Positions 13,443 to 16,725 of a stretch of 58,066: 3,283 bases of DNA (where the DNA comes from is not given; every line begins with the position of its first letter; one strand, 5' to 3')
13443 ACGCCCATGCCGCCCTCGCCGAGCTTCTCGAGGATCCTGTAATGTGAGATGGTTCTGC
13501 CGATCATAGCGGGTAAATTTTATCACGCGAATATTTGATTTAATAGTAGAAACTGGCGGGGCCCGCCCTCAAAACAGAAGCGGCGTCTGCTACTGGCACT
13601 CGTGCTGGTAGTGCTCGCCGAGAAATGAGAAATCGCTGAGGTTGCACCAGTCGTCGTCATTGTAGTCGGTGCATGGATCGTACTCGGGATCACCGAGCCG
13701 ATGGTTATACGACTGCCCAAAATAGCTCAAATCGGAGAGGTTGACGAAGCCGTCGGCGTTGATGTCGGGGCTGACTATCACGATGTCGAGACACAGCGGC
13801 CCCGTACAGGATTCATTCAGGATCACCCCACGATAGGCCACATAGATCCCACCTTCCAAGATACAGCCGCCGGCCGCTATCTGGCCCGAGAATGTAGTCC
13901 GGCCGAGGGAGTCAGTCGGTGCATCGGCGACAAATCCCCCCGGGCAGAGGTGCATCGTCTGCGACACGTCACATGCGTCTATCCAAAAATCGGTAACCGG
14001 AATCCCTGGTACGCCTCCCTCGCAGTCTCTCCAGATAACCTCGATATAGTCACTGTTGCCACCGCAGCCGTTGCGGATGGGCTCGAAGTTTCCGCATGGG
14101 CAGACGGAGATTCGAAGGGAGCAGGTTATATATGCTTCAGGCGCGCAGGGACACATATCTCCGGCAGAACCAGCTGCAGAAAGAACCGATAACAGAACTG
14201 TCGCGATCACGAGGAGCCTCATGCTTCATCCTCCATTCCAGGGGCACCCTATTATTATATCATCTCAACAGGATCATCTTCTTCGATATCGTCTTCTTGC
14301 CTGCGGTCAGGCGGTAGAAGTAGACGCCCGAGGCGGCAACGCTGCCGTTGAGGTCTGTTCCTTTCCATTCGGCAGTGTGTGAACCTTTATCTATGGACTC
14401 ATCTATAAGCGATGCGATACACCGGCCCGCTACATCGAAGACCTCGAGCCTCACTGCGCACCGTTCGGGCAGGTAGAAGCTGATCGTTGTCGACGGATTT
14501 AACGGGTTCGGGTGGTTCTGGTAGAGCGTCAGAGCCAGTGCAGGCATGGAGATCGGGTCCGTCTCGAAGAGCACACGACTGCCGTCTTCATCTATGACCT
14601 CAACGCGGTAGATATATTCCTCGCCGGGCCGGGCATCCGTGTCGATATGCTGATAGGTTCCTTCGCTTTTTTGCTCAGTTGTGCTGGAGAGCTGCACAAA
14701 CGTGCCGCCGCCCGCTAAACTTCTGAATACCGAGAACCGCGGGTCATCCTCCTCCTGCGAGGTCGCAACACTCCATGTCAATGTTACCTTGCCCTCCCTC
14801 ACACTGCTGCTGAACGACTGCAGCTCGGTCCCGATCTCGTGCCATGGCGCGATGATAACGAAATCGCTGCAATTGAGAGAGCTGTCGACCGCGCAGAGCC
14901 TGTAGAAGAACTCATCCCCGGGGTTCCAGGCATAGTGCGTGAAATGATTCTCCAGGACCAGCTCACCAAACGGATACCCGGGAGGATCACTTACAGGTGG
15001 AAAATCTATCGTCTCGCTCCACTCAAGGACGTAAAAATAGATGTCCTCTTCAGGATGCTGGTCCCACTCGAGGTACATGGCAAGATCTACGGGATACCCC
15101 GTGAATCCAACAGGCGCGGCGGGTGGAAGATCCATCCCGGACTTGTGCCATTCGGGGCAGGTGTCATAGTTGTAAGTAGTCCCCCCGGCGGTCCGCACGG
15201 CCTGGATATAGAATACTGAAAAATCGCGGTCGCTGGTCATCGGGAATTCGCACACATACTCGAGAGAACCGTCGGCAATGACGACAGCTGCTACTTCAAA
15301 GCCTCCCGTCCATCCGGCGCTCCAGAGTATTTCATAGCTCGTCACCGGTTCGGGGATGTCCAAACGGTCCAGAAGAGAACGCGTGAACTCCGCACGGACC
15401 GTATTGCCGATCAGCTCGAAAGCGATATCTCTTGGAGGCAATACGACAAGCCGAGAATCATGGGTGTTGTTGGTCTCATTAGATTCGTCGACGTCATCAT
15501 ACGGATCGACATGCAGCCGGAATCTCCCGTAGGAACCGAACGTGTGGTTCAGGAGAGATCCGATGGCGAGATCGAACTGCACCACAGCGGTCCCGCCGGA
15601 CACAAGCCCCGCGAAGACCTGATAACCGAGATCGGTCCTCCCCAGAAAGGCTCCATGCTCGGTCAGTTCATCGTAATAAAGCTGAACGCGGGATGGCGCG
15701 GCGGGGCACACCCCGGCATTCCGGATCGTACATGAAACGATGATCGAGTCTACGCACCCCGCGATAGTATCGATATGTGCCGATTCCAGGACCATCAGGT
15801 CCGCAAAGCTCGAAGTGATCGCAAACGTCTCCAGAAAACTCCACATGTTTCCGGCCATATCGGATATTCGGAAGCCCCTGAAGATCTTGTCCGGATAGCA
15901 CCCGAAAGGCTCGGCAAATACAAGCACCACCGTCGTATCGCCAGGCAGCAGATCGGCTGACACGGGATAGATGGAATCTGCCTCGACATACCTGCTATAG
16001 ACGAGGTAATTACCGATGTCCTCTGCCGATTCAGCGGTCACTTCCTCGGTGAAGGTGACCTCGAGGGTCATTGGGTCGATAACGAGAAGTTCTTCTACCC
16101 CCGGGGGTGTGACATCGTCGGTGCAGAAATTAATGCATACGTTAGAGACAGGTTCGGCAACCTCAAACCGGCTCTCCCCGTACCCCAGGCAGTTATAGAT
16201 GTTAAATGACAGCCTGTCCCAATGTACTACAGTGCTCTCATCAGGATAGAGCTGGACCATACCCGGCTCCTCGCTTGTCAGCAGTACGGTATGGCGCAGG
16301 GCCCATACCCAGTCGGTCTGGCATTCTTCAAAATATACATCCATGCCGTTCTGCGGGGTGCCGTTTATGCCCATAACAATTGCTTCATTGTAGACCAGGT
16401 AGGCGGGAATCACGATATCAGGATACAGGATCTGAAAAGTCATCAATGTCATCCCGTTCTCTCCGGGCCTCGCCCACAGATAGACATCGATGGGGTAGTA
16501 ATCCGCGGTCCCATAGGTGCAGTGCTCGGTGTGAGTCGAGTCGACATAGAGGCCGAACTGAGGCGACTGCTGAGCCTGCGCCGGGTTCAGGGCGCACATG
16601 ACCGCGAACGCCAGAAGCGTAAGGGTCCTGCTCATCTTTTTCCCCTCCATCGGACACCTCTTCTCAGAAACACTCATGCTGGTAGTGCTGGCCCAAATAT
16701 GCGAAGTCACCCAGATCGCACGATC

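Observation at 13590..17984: Three small Cys-rich secreted paralogues with double dockerin-type loops next to the giant array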

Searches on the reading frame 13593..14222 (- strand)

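Call 4: search_protein_families(library=pfam, proteins=[window:13593-14222:-], max_evalue=1)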
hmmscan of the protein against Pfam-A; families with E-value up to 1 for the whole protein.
window:13593-14222:- (210 aa): 1 family
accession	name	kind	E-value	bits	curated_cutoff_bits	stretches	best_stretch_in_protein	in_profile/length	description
PF00404.24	Dockerin_1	-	0.041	14.5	22.9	1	153-201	3-52/57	Dockerin type I domain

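Call 5: search_protein_families(library=ncbifam, proteins=[window:13593-14222:-], max_evalue=1)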
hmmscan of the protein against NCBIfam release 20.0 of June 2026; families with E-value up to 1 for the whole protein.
window:13593-14222:- (210 aa): 0 families

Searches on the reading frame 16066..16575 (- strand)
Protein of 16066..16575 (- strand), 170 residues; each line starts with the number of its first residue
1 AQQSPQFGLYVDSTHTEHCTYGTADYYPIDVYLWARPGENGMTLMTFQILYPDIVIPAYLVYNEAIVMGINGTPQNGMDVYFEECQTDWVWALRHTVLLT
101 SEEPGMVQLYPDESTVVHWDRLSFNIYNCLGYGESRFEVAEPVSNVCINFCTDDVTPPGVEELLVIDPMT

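Call 33: search_solved_structures(query=A3, max_evalue=10, show_alignments=2)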
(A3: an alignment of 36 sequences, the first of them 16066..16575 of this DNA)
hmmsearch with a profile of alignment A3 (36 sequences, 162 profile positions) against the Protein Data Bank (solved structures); distinct sequences matched with E-value up to 10: 4.
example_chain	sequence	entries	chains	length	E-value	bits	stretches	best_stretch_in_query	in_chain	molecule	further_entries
3t3a_A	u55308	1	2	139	0.23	14.7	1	57-101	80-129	Killer cell lectin-like receptor subfamily B member 1A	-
2m94_A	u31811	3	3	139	0.23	14.7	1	57-101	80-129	Killer cell lectin-like receptor subfamily B member 1A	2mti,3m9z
1mr1_C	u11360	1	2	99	0.53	13.5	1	109-156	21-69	Ski oncogene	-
4ozu_A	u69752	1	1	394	0.9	12.7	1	79-139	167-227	Coronin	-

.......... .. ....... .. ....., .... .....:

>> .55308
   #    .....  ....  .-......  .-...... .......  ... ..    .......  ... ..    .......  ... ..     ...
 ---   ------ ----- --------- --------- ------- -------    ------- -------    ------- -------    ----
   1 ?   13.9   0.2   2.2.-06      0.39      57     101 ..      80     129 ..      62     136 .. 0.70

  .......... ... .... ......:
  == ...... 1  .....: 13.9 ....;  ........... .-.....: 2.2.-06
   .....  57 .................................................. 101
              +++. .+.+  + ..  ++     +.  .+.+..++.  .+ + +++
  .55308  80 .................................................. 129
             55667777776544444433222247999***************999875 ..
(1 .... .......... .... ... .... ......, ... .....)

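Call 34: search_protein_families(library=pfam, alignment_id=A3, max_evalue=1)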
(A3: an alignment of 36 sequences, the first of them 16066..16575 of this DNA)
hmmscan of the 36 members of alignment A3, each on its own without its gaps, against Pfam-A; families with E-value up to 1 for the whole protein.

A. member 1, window:16066-16575:- (170 aa): 0 families

B. families by the number of members that match (of 36 scanned): 6 families
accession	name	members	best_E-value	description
PF17333.7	DEFB136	1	0.006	Beta defensin 136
PF23861.1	Ribophorin_II_2nd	1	0.093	Ribophorin II second domain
PF24248.1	DUF7451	1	0.1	Domain of unknown function (DUF7451)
PF11374.13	DUF3176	1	0.11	Protein of unknown function (DUF3176)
PF06800.18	Sugar_transport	1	0.13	Sugar transport protein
PF21671.2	CPL1-like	1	0.15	Protein CPL1-like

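Call 38: predict_structure(alignment_id=A3)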
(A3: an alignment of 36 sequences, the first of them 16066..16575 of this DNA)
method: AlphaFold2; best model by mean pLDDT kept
length: 170 residues; sequences in the alignment: 36
mean_pLDDT: 87.2   pTM: 0.83
mean pLDDT of the five models: 87.2, 86.1, 85.8, 84.9, 84.1
residues with pLDDT >= 90: 122; 70-90: 21; 50-70: 22; < 50: 5
segments of 3 or more residues with pLDDT < 50: 167-170
pLDDT, mean of each block of 10 residues (from residue 1): 90 96 91 96 95 96 93 93 96 97 94 72 87 75 94 70 47
secondary structure, 60 per line:
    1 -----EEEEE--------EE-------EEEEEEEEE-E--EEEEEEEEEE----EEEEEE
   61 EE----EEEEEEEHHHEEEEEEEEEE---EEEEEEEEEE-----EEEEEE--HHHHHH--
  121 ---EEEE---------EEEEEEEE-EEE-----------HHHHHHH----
elements in order: E6-10 E28-36 E41-50 E55-62 E67-73 E77-86 E90-99 E105-110 H113-118 E124-127 E137-144 E146-148 H160-166

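Call 41: fold_search(model_id=the predicted structure, library=pdb)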
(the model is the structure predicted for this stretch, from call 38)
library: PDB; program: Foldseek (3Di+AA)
matches with E <= 10: 1391; with E <= 0.001: 31
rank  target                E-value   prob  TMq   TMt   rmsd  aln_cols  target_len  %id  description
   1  6kgc_A                2.4e-05  1.00  0.59  0.68   3.8       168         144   10  Crystal structure of CaDoc0917(R49D)-CaCohA2 complex at pH 5.4 (released 2020-07-08)
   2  6kgf_C                2.8e-05  1.00  0.54  0.61   4.2       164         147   11  Crystal structure of CaDoc0917(R16D)-CaCohA2 complex at pH 8.2 (released 2020-07-08)
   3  4dh2_A                3.5e-05  1.00  0.54  0.58   5.1       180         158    8  Crystal structure of Coh-OlpC(Cthe_0452)-Doc435(Cthe_0435) complex: A novel type I Cohesin-Dockerin complex from Clost (released 2012-11-28)
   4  5lxv_C                3.7e-05  1.00  0.56  0.55   4.7       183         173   10  Crystal structure of Ruminococcus flavefaciens scaffoldin C cohesin in complex with a dockerin from an uncharacterized (released 2016-10-19)
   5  6kgd_A                4.7e-05  1.00  0.58  0.67   3.9       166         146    8  Crystal structure of CaDoc0917(R49D)-CaCohA2 complex at pH 8.0 (released 2020-07-08)
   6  6kgf_A                4.7e-05  1.00  0.56  0.65   3.7       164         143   10  Crystal structure of CaDoc0917(R16D)-CaCohA2 complex at pH 8.2 (released 2020-07-08)
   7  5lxv_A                5.2e-05  1.00  0.56  0.56   4.7       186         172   10  Crystal structure of Ruminococcus flavefaciens scaffoldin C cohesin in complex with a dockerin from an uncharacterized (released 2016-10-19)
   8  4dh2_C                5.5e-05  1.00  0.56  0.61   3.8       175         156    7  Crystal structure of Coh-OlpC(Cthe_0452)-Doc435(Cthe_0435) complex: A novel type I Cohesin-Dockerin complex from Clost (released 2012-11-28)
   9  9iuj_A                8.1e-05  1.00  0.41  0.13   5.8       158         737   15  Integrin alpha-v beta-3 in complex with rhodostomin (released 2025-07-30)
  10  2xdh                  8.5e-05  1.00  0.56  0.67   4.8       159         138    8  Non-cellulosomal cohesin from the hyperthermophilic archaeon Archaeoglobus fulgidus (released 2010-05-26)
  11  6kge_A                1.1e-04  1.00  0.54  0.63   3.8       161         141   11  Crystal structure of CaDoc0917(R16D)-CaCohA2 complex at pH 5.5 (released 2020-07-08)
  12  4fl4_C                1.6e-04  1.00  0.55  0.33   4.8       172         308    9  Scaffoldin conformation and dynamics revealed by a ternary complex from the Clostridium thermocellum cellulosome (released 2012-06-27)
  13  6kg8_MODEL_1_A        2.0e-04  1.00  0.52  0.56   6.7       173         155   10  Solution structure of CaCohA2 from Clostridium acetobutylicum (released 2020-07-08)
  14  5nrm_A                2.5e-04  1.00  0.56  0.65   3.8       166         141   11  Crystal structure of the sixth cohesin from Acetivibrio cellulolyticus' scaffoldin B in complex with Cel5 dockerin S51 (released 2018-01-31)
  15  4n2o_G                3.0e-04  1.00  0.53  0.48   5.2       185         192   11  Structure of a novel autonomous cohesin protein from Ruminococcus flavefaciens (released 2013-12-18)
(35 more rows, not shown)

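Call 54: search_protein_representatives(alignment_id=A3)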
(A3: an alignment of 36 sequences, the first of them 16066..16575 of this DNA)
Query: 36 sequences, 162 profile positions. Proteins with E-value up to 0.001 (for the whole library): 1104; up to 1e-10: 465; up to 1e-30: 146. The best 150 are listed.
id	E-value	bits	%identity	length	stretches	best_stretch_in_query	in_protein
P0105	3.4e-129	443.3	-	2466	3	3-150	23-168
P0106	1.3e-114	395.9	-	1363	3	4-145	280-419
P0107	2.5e-80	284.4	-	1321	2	3-146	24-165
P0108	3.3e-76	271.1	-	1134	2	5-142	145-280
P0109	1.7e-70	252.5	-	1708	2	3-144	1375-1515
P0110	6.6e-67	240.8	-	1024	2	3-149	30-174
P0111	1.2e-66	239.9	-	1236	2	4-148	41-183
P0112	4.3e-66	238.2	-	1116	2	4-150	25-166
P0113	3.8e-65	235.1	-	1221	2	3-146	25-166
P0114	1.3e-61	223.6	-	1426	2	2-143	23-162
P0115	9.8e-61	220.7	-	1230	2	4-149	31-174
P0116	1.8e-60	219.9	-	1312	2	5-148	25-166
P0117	1.1e-57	210.8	-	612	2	5-145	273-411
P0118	2.4e-56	206.5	-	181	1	2-161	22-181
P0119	4.5e-56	205.6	-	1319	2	5-149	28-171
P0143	1.9e-42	161.3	-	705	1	3-145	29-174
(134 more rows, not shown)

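Call 55: search_protein_families(library=pfam, proteins=[P0105, P0106, P0107, P0108, P0109, P0117, P0143], max_evalue=0.01)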
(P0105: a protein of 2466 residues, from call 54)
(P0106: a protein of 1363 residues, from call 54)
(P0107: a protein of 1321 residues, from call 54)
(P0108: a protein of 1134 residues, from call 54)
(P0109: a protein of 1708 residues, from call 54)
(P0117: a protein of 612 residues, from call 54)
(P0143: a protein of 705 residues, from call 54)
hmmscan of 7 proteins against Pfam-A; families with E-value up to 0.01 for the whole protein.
P0105 (2466 aa): 7 families
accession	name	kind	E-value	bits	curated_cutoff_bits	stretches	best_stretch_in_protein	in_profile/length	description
PF13205.12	Big_5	-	3.5e-84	278.8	23.6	8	909-991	20-99/105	Bacterial Ig-like domain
PF13860.13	FlgD_ig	-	1.7e-10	41.2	27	1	2393-2453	12-75/79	FlgD Ig-like domain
PF13753.12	SWM_repeat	-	8.5e-06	26.4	27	1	1144-1215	4-74/86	Putative flagellar system-associated repeat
PF10989.13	DUF2808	-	4.3e-05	24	25.3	0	180-250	39-113/146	Protein of unknown function (DUF2808)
PF18777.7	CRM1_repeat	-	4.5e-05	23.4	29.5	0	1895-1910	3-18/37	Chromosome region maintenance or exportin repeat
PF18962.6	Por_Secre_tail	-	0.001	19.8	27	1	2383-2463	2-74/75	Secretion system C-terminal sorting domain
PF13585.12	CHU_C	-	0.005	17.4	27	0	2401-2456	27-75/86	CHU_C Type IX secretion signal domain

P0106 (1363 aa): 3 families
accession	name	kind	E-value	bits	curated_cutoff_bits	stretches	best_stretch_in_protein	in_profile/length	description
PF13205.12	Big_5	-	1.3e-44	151.6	23.6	7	734-817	19-96/105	Bacterial Ig-like domain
PF13860.13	FlgD_ig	-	3.5e-05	24.2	27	1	1291-1344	15-69/79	FlgD Ig-like domain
PF18962.6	Por_Secre_tail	-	0.0063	17.2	27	0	1281-1360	3-74/75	Secretion system C-terminal sorting domain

P0107 (1321 aa): 9 families
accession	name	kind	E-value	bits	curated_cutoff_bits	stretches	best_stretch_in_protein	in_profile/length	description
PF13205.12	Big_5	-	9.6e-44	148.8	23.6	6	796-880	23-103/105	Bacterial Ig-like domain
PF00041.27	fn3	-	6e-10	39.6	25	0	372-455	1-71/84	Fibronectin type III domain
PF13860.13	FlgD_ig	-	1.6e-06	28.4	27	1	1255-1302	22-69/79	FlgD Ig-like domain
PF13753.12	SWM_repeat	-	0.0002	22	27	0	682-751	4-72/86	Putative flagellar system-associated repeat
PF04234.18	CopC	-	0.00034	22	23.3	0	1277-1304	64-91/92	CopC domain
PF25300.1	Fn3_Dep-1_3rd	-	0.0011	19.2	26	0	1144-1210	7-71/85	Dep-1 third Fn3-like domain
PF22210.2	VP17_central_barrel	-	0.0046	17.4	27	0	380-409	53-82/82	Large MCP VP17 central beta-barrel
PF24534.1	HMA_PCA1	-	0.0065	16.6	24.5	0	357-392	10-44/68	PCA1 HMA heavy metal-associated domain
PF18962.6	Por_Secre_tail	-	0.0077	16.9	27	0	1239-1318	3-74/75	Secretion system C-terminal sorting domain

P0108 (1134 aa): 5 families
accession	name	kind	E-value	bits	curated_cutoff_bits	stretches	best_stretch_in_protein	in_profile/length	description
PF13205.12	Big_5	-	1.1e-38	132.6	23.6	5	404-493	18-103/105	Bacterial Ig-like domain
PF13860.13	FlgD_ig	-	5.9e-08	33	27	1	1059-1121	12-75/79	FlgD Ig-like domain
PF18962.6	Por_Secre_tail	-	6.9e-07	29.9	27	1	1051-1131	2-74/75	Secretion system C-terminal sorting domain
PF00041.27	fn3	-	6.6e-05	23.5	25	0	41-124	2-72/84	Fibronectin type III domain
PF13585.12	CHU_C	-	0.0034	17.9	27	0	1071-1124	29-76/86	CHU_C Type IX secretion signal domain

P0109 (1708 aa): 4 families
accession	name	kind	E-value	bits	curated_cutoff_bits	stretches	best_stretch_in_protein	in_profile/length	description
PF13205.12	Big_5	-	8.5e-39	133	23.6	5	321-399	24-97/105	Bacterial Ig-like domain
PF13860.13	FlgD_ig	-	9.7e-09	35.5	27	1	1634-1691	13-71/79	FlgD Ig-like domain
PF18962.6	Por_Secre_tail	-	0.00017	22.2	27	1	1625-1705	2-74/75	Secretion system C-terminal sorting domain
PF13753.12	SWM_repeat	-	0.0096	16.6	27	0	1168-1242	3-76/86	Putative flagellar system-associated repeat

P0117 (612 aa): 3 families
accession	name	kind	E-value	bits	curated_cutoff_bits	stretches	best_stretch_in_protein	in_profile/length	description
PF13205.12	Big_5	-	1.3e-10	42.4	23.6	1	424-510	22-104/105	Bacterial Ig-like domain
PF13860.13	FlgD_ig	-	1.7e-07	31.6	27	1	545-598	21-74/79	FlgD Ig-like domain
PF18962.6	Por_Secre_tail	-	0.0046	17.7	27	0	529-609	2-74/75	Secretion system C-terminal sorting domain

P0143 (705 aa): 3 families
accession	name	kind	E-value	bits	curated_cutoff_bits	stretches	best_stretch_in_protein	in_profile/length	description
PF13860.13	FlgD_ig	-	4.6e-08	33.4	27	1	630-688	11-71/79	FlgD Ig-like domain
PF18962.6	Por_Secre_tail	-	2.3e-05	25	27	1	622-702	3-74/75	Secretion system C-terminal sorting domain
PF07705.17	CARDB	-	0.0015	19.2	22.7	1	307-390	23-99/101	CARDB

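Call 56: find_homologous_proteins(query=A3, max_evalue=0.001)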
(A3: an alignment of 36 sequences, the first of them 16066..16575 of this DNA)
Query A3 (36 sequences) (170 aa, profile of the alignment): 30 proteins with E <= 0.001 among 953 candidates.
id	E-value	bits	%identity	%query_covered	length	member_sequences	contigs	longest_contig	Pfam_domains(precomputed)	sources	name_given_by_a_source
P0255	1.1e-49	187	25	51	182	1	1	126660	-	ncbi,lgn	-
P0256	2.0e-49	186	20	59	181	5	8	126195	-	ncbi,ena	-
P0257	4.4e-48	181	22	55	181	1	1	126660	-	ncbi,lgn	-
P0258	7.4e-47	177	21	68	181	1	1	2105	-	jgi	-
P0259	4.2e-46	175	25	59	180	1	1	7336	-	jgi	jgi:hypothetical protein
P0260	6.1e-46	174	27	59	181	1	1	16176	-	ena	-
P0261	3.5e-44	169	22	61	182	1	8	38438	-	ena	-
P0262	1.4e-42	163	25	59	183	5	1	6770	-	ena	-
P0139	2.1e-42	163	31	54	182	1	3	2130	-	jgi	jgi:hypothetical protein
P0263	3.3e-42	162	29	49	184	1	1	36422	-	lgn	-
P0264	3.0e-41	159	27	55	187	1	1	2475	-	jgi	-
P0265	6.7e-41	158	24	55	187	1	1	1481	-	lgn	-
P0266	2.0e-40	156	31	57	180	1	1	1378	-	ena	-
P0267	1.4e-39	154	20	55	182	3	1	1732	-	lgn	-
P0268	5.7e-37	145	28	64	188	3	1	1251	-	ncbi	-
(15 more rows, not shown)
